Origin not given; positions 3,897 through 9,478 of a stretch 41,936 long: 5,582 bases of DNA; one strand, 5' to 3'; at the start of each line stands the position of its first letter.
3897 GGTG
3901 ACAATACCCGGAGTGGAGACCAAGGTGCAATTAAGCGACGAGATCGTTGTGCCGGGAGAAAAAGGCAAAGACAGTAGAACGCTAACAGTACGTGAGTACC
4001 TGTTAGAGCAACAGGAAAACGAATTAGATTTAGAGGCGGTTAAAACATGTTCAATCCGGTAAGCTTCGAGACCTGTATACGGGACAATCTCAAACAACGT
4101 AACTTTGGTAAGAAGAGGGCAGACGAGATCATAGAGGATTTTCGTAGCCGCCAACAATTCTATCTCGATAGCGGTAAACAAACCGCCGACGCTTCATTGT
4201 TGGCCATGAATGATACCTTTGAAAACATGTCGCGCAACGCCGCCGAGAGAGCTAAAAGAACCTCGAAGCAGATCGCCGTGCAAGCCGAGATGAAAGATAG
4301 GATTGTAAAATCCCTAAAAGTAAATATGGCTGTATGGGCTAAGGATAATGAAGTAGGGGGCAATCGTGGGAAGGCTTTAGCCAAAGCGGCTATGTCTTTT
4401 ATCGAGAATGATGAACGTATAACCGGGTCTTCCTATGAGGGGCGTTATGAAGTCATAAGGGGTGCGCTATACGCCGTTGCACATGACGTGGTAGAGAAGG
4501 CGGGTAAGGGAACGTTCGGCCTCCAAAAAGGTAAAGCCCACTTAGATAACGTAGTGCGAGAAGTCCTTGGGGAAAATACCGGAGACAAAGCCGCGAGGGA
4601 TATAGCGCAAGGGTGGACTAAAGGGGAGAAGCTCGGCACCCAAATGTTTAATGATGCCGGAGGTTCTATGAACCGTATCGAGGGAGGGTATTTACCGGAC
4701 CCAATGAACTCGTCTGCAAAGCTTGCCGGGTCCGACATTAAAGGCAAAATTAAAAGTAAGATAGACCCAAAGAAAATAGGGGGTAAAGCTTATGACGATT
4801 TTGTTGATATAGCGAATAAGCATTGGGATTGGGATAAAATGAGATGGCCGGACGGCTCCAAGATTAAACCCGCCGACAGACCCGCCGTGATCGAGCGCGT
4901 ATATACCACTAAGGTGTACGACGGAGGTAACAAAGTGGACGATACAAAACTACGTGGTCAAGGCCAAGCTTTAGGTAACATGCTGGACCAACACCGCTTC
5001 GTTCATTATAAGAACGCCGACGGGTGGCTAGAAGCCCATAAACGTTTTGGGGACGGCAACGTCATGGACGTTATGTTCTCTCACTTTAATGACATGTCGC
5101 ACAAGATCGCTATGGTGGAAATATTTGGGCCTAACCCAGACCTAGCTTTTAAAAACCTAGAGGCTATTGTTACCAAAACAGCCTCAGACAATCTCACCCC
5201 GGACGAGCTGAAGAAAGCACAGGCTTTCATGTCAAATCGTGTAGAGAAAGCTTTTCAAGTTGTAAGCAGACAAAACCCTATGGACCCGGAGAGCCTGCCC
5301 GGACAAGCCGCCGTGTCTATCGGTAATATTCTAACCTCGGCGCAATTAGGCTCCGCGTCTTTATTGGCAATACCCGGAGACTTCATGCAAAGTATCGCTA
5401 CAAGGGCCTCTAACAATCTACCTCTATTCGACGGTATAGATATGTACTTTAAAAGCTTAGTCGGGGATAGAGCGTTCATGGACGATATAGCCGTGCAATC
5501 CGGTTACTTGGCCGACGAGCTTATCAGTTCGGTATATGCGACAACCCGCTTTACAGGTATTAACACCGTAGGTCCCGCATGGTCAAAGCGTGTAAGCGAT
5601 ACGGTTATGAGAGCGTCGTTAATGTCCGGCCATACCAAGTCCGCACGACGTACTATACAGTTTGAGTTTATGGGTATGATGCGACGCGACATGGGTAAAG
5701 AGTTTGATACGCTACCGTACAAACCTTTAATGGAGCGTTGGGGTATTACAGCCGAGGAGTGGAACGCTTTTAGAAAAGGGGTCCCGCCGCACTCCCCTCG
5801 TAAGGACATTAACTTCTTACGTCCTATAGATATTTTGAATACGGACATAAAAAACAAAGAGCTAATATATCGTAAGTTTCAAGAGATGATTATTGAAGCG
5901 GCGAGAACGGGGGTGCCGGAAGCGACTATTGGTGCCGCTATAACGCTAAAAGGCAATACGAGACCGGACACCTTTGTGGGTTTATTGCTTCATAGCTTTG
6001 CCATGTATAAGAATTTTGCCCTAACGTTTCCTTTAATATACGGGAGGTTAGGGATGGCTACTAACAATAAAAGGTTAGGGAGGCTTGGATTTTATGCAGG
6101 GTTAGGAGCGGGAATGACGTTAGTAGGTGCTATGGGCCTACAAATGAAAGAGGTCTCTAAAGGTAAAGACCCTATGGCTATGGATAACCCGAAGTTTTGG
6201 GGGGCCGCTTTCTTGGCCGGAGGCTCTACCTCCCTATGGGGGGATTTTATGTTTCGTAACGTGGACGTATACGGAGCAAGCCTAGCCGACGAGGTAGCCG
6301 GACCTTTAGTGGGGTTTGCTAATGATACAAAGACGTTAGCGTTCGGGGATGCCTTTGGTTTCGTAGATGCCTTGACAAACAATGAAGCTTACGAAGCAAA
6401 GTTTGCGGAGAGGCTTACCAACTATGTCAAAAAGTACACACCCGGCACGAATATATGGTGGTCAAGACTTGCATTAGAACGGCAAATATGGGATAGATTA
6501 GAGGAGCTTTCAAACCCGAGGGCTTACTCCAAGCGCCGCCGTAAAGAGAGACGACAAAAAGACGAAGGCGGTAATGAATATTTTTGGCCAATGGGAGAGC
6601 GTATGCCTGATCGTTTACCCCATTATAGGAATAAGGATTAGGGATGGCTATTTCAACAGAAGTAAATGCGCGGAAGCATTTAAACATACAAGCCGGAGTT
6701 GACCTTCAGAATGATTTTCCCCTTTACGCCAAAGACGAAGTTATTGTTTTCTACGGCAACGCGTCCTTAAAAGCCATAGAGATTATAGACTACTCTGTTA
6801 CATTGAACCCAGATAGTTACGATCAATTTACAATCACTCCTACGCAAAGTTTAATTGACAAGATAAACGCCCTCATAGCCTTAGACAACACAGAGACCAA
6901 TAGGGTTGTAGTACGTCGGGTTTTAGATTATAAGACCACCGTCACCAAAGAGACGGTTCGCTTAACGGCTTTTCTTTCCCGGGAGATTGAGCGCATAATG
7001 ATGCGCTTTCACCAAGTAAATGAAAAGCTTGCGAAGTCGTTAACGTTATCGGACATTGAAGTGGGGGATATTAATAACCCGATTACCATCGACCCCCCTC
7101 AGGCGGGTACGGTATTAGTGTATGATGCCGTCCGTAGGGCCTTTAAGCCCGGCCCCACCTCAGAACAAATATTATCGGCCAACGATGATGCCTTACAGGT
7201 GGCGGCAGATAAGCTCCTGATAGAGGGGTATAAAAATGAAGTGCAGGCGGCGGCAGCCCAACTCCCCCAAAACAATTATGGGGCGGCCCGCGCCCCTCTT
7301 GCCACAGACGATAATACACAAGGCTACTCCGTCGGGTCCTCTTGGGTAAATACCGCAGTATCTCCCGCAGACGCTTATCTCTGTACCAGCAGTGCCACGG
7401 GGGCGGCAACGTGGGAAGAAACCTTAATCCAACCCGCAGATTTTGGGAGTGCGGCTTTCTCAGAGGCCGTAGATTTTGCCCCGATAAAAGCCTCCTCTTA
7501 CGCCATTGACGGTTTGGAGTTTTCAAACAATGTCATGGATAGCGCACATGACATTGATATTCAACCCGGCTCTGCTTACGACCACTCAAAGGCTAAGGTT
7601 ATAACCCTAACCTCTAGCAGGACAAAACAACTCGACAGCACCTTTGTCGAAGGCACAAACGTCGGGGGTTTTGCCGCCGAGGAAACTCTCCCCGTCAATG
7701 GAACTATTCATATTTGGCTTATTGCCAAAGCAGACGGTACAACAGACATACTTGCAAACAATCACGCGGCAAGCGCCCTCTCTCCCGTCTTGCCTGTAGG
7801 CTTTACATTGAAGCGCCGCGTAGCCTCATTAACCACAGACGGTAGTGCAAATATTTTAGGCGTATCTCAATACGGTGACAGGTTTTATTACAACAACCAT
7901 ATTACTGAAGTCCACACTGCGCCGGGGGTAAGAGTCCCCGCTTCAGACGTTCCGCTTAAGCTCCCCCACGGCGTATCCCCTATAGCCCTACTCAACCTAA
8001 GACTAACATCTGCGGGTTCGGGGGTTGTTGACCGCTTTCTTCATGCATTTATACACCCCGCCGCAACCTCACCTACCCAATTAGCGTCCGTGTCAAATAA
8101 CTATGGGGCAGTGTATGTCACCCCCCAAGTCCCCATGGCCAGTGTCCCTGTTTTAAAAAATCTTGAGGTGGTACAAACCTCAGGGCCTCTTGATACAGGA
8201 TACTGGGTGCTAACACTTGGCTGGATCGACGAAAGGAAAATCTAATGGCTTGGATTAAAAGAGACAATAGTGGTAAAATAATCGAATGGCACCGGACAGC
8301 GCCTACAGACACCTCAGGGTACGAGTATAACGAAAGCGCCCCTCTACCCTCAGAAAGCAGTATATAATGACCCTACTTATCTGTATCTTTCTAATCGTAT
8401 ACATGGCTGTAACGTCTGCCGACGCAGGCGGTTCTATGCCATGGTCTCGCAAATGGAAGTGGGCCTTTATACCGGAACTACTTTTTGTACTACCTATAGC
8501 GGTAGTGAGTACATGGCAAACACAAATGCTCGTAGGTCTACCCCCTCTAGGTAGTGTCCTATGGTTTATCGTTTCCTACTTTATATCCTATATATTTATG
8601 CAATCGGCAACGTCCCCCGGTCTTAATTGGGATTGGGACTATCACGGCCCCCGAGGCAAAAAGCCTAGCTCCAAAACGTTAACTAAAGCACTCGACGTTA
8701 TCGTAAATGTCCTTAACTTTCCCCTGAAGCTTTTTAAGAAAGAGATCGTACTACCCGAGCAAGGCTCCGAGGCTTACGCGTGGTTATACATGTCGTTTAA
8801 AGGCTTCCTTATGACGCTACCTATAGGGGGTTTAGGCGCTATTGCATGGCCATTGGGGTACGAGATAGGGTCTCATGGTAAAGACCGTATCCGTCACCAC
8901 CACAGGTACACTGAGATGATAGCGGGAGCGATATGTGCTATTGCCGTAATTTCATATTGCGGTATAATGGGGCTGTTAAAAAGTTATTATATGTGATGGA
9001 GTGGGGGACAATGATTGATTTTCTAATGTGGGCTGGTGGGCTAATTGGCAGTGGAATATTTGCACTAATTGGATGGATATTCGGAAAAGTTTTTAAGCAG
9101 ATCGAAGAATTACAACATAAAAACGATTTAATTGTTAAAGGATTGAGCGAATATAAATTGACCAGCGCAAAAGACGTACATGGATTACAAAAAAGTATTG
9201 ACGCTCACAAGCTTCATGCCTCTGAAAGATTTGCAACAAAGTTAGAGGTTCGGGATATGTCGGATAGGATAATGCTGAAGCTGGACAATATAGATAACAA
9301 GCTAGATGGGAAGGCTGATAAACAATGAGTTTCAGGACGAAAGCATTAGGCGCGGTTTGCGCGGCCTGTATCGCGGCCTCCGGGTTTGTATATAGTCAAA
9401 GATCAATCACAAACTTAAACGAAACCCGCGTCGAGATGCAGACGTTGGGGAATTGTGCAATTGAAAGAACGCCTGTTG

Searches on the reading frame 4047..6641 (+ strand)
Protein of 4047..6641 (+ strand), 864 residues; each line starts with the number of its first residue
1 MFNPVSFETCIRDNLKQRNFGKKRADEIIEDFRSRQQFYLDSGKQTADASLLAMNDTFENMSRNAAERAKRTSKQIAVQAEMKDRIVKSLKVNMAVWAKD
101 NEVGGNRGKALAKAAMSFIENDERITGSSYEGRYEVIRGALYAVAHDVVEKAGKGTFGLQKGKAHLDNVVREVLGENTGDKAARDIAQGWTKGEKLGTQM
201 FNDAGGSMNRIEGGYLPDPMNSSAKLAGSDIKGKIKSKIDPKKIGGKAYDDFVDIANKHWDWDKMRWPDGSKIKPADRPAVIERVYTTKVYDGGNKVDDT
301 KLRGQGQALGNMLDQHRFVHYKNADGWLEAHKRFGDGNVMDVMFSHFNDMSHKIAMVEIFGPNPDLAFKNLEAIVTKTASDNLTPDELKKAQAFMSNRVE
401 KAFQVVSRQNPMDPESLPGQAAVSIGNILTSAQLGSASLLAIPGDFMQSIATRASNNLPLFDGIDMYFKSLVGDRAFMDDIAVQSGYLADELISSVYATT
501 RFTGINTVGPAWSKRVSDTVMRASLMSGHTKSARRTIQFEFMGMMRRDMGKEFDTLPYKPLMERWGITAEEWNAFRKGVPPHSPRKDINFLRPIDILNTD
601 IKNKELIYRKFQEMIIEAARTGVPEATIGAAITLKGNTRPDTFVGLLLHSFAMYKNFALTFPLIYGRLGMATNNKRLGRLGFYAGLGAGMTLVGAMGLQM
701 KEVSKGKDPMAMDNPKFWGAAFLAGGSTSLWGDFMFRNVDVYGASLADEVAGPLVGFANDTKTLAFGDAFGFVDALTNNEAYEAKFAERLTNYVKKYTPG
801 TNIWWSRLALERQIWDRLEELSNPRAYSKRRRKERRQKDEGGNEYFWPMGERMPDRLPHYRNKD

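Call 9: search_protein_families(library=phrogs, proteins=[window:4047-6641:+], max_evalue=0.0001)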
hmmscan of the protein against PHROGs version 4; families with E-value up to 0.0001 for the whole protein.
window:4047-6641:+ (864 aa): 3 families
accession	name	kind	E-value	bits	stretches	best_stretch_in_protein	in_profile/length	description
phrog_684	-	head and packaging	2.3e-118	397.8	1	52-863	37-839/840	virion structural protein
phrog_23925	-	unknown function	1.2e-33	117.7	1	52-466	36-438/471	-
phrog_26678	-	unknown function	4.5e-28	99.3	1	605-855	76-316/324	-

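Call 40: search_protein_families(library=pfam, proteins=[window:4047-6641:+], max_evalue=0.001)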
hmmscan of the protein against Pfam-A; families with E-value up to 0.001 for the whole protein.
window:4047-6641:+ (864 aa): 0 families

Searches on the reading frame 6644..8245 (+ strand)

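Call 9: search_protein_families(library=phrogs, proteins=[window:6644-8245:+], max_evalue=0.0001)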
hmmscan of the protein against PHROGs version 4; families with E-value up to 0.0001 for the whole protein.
window:6644-8245:+ (533 aa): 1 family
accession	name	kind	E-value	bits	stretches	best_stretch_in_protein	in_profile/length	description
phrog_33012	-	unknown function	7.9e-08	31.2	1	208-271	29-88/1364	-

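Call 40: search_protein_families(library=pfam, proteins=[window:6644-8245:+], max_evalue=0.001)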
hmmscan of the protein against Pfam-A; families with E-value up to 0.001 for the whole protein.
window:6644-8245:+ (533 aa): 0 families

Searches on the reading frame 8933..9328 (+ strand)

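Call 63: search_protein_families(library=pfam, proteins=[window:8933-9328:+], max_evalue=0.01)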
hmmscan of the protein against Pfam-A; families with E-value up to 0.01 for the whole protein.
window:8933-9328:+ (131 aa): 1 family
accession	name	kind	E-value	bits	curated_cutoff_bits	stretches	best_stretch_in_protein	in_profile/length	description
PF17078.10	SHE3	-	0.00068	19.9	30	1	54-124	107-178/228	SWI5-dependent HO expression protein 3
